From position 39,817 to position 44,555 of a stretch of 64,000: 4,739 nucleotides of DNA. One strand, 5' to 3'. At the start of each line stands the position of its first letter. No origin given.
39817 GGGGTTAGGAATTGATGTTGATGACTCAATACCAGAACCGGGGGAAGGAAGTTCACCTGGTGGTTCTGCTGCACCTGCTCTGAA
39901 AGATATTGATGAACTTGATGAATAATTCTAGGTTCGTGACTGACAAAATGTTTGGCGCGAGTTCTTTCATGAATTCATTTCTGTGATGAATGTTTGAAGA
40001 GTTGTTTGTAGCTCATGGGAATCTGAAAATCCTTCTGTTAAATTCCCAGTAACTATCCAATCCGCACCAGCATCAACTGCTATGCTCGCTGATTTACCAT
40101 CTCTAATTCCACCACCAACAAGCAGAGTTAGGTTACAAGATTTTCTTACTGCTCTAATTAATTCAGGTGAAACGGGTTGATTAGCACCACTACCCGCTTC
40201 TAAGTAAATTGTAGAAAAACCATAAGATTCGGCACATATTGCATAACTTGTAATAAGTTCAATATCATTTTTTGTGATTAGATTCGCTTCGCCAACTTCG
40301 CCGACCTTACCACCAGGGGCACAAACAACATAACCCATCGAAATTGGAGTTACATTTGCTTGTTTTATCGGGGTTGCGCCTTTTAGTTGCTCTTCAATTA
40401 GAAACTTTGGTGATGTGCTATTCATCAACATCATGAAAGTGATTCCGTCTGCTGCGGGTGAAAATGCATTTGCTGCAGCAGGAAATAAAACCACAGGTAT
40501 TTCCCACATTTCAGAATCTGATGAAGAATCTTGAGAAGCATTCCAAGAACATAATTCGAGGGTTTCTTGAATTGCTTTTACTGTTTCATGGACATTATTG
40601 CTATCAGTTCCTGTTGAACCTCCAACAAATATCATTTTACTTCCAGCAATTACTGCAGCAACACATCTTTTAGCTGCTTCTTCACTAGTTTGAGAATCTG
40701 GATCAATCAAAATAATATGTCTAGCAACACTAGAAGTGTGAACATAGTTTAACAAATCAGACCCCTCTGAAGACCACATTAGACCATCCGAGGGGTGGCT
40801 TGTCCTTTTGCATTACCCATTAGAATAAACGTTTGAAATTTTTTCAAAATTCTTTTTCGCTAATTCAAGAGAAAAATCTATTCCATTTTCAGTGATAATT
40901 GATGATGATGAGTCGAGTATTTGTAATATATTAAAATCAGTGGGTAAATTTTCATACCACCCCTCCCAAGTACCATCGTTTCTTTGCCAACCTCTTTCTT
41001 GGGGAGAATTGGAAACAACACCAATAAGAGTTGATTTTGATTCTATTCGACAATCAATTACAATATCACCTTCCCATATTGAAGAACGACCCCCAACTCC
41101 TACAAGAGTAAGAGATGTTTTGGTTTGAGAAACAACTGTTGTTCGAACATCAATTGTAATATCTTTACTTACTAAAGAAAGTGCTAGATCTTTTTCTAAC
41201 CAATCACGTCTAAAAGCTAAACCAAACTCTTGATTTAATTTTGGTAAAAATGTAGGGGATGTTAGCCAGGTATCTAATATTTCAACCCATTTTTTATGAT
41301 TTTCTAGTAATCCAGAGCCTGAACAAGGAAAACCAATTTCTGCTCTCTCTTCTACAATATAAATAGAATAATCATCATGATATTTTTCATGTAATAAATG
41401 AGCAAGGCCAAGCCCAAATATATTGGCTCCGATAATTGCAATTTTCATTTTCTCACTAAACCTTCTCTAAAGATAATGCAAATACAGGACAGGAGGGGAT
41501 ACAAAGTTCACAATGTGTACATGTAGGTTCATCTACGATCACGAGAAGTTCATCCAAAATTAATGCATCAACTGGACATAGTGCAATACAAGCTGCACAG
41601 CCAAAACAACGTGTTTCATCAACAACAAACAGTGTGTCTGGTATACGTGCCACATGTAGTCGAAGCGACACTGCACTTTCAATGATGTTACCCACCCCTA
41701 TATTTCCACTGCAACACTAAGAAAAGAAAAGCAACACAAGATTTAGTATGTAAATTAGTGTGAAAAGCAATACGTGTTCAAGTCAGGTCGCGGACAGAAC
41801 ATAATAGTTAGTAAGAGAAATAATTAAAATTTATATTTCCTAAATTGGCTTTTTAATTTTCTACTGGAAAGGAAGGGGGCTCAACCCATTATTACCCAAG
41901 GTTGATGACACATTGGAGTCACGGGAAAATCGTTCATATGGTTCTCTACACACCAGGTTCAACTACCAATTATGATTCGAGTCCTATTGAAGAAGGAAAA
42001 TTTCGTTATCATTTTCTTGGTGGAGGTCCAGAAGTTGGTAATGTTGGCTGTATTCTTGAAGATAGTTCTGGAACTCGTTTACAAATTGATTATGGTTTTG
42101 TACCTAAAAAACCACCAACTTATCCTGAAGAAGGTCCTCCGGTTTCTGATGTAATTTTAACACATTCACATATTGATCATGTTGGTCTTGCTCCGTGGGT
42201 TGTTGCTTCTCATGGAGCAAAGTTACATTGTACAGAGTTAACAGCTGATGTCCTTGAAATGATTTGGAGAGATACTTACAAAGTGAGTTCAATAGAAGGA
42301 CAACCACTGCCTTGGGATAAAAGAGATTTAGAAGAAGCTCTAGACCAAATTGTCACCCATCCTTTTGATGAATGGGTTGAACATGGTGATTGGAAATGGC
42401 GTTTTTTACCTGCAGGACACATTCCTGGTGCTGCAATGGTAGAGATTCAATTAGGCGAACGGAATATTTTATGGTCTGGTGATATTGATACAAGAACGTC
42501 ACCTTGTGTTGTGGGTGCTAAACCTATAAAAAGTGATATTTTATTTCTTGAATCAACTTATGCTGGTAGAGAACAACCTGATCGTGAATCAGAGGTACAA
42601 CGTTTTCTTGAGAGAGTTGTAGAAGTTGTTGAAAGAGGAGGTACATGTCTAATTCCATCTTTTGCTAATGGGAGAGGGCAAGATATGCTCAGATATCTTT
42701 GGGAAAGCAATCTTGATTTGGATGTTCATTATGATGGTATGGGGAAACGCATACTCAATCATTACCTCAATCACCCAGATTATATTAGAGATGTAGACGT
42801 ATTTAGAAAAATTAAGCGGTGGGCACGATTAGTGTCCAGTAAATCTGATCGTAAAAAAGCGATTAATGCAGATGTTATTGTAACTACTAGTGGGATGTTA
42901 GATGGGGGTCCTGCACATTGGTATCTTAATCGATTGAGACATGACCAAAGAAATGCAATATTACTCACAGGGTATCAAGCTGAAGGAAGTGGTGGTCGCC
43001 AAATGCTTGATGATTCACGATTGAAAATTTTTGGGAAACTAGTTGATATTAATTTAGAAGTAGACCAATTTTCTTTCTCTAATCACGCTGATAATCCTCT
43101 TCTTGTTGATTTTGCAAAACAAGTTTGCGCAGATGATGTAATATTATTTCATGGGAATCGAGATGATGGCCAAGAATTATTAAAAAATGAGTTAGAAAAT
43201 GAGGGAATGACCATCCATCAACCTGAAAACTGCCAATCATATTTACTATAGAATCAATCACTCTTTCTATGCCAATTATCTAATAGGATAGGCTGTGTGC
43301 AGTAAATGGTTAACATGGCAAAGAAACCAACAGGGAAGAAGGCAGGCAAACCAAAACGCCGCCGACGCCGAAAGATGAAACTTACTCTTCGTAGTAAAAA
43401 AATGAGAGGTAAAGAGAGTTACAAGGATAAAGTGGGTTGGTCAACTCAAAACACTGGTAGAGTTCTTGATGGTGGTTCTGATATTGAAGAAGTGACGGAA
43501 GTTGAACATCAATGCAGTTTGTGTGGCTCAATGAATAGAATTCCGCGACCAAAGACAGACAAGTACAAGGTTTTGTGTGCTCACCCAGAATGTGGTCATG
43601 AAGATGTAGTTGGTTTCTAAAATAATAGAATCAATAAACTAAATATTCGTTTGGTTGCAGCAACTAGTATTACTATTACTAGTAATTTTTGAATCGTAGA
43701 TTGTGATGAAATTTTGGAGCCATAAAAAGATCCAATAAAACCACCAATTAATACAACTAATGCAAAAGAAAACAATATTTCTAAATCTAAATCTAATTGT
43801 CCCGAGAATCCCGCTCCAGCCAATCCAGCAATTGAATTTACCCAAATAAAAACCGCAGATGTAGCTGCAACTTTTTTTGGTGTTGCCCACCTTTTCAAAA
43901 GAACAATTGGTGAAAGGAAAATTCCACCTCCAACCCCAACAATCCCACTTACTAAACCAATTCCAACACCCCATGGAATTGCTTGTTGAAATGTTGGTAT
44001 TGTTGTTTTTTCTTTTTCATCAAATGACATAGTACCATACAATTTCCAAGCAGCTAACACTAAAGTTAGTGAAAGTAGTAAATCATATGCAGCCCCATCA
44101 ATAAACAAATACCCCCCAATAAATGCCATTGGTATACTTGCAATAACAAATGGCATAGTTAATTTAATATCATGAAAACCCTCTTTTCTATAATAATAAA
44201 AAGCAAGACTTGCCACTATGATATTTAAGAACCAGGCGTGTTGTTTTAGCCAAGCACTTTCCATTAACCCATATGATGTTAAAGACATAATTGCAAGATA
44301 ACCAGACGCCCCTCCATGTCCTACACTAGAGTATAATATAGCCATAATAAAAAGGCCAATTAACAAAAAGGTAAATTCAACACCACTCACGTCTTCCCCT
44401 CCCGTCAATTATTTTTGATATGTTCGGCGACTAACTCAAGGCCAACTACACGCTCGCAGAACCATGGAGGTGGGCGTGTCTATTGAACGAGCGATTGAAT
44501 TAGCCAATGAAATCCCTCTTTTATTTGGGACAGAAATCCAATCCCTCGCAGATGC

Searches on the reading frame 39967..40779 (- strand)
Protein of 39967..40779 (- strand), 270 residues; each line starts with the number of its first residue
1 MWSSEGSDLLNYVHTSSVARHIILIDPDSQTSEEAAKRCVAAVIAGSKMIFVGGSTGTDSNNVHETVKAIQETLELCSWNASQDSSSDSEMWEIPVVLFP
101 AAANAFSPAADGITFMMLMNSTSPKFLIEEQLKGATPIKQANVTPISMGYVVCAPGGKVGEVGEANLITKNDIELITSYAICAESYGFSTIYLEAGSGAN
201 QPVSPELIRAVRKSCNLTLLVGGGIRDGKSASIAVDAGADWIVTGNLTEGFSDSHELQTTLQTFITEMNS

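Call 3: search_protein_families(library=pfam, proteins=[window:39967-40779:-], max_evalue=0.01)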
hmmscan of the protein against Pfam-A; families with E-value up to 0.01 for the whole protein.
window:39967-40779:- (270 aa): 2 families
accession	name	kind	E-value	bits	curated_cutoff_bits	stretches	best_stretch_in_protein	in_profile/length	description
PF01884.23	PcrB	-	2.2e-41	142.3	23.9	1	19-251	6-214/226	PcrB family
PF00977.27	His_biosynth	-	1.1e-05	25.4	23.6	1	196-247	53-104/228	Histidine biosynthesis protein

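Call 4: search_protein_families(library=ncbifam, proteins=[window:39967-40779:-], max_evalue=0.01)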
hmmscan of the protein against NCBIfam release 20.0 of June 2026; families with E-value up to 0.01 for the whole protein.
window:39967-40779:- (270 aa): 16 families
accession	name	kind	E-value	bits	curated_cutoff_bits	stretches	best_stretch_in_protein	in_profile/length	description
NF003198.0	PRK04169.1-2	subfamily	7.1e-71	238.2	247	2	91-258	72-239/249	geranylgeranylglyceryl/heptaprenylglyceryl phosphate synthase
TIGR01769.1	GGGP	equivalog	2.2e-56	190.9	161.55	1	21-245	1-205/205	phosphoglycerol geranylgeranyltransferase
TIGR01768.1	GGGP-family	subfamily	7.2e-49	166.3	113.25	2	91-250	53-213/224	geranylgeranylglyceryl phosphate synthase family protein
NF003202.0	PRK04169.1-6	equivalog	3.2e-43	148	353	1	91-249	80-238/254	phosphoglycerol geranylgeranyltransferase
NF003201.0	PRK04169.1-5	equivalog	8.8e-40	136.4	388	1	10-253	12-233/253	phosphoglycerol geranylgeranyltransferase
NF003199.0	PRK04169.1-3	subfamily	3.8e-21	75.7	169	1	19-248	8-215/233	geranylgeranylglyceryl/heptaprenylglyceryl phosphate synthase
TIGR04146.1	GGGPS_Afulg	equivalog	1.6e-12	47.8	320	1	20-247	5-208/221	phosphoglycerol geranylgeranyltransferase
NF003197.1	PRK04169.1-1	equivalog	4.5e-12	46.3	260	1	90-248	56-212/228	heptaprenylglyceryl phosphate synthase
NF005442.0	PRK07028.1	equivalog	2.9e-06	26.2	593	0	206-247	152-192/430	bifunctional hexulose-6-phosphate synthase/ribonuclease regulator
TIGR00007.1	TIGR00007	equivalog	4.8e-05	23.1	228.95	1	196-264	50-118/231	1-(5-phosphoribosyl)-5-[(5-phosphoribosylamino)methylideneamino]imidazole-4-carboxamide isomerase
NF010386.0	PRK13813.1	equivalog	0.0009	18.9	208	0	205-246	151-194/216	orotidine 5'-phosphate decarboxylase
NF010112.0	PRK13585.1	equivalog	0.0047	16.5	243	1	203-246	62-105/241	1-(5-phosphoribosyl)-5-[(5-phosphoribosylamino)methylideneamino]imidazole-4-carboxamide isomerase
NF009621.0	PRK13125.1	equivalog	0.0047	16.3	234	1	193-246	160-215/244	tryptophan synthase subunit alpha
NF005311.0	PRK06843.1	equivalog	0.0065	15.4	779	0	188-254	228-294/404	inosine 5-monophosphate dehydrogenase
NF010114.0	PRK13587.1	equivalog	0.0087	15.7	305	0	199-265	59-123/234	1-(5-phosphoribosyl)-5-((5-phosphoribosylamino)methylideneamino)imidazole-4-carboxamide isomerase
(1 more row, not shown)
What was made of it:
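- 39967..40779 (-): GGGP synthase (archaeal lipid synthesis). A convergent flanking housekeeping gene, not part of the module. Calls 3, 4.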

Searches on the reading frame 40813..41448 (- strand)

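Call 3: search_protein_families(library=pfam, proteins=[window:40813-41448:-], max_evalue=0.01)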
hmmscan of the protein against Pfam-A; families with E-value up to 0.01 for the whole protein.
window:40813-41448:- (211 aa): 2 families
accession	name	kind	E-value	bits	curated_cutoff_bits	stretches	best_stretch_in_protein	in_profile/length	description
PF13450.12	NAD_binding_8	-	0.00058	20.5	21.9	1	5-43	1-36/68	NAD(P)-binding Rossmann-like domain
PF25613.1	DUF7941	-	0.0078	16.2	27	0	47-102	78-135/276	Family of unknown function (DUF7941)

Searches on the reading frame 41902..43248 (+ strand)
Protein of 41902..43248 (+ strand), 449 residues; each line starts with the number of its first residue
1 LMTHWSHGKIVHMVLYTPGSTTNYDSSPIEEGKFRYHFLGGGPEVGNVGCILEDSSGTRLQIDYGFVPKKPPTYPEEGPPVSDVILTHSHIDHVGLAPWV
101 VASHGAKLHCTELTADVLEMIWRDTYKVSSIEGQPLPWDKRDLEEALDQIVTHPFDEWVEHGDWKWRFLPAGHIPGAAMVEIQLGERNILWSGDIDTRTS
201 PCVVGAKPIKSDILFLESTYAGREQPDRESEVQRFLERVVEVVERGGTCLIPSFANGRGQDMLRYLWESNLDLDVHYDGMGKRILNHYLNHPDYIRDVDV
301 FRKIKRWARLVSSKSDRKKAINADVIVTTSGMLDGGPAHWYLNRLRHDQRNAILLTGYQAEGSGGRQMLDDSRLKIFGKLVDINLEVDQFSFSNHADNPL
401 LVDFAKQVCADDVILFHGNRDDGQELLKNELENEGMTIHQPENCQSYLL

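Call 3: search_protein_families(library=pfam, proteins=[window:41902-43248:+], max_evalue=0.01)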
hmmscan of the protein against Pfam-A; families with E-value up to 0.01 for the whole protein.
window:41902-43248:+ (449 aa): 4 families
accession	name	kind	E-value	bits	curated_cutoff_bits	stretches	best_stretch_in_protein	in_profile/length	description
PF10996.14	Beta-Casp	-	5.2e-16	59.7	27.7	1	262-367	7-119/120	Beta-Casp domain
PF00753.33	Lactamase_B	-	6.9e-10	39.6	22.7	1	77-195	40-150/196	Metallo-beta-lactamase superfamily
PF12706.13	Lactamase_B_2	-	1.4e-05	25.3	27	1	71-225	21-171/200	Beta-lactamase superfamily domain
PF07521.17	RMMBL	-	1.5e-05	25.3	21.6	1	381-436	2-58/63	Zn-dependent metallo-hydrolase RNA specificity domain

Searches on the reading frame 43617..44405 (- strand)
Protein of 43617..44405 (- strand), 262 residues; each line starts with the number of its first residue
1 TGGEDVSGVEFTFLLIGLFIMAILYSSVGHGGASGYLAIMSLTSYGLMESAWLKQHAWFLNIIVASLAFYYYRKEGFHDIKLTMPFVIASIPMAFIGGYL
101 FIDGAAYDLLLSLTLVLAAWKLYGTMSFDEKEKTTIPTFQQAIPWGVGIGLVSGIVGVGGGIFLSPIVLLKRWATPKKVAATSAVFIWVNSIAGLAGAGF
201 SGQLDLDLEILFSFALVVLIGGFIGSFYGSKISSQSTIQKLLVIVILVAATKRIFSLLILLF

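Call 60: search_protein_families(library=pfam, proteins=[window:43617-44405:-], max_evalue=0.00001)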
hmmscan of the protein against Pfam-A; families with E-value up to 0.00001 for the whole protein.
window:43617-44405:- (262 aa): 1 family
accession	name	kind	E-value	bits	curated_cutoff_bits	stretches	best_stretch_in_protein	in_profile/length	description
PF01925.25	TauE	-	5.6e-28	98.6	32.6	1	15-252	2-236/237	Sulfite exporter TauE/SafE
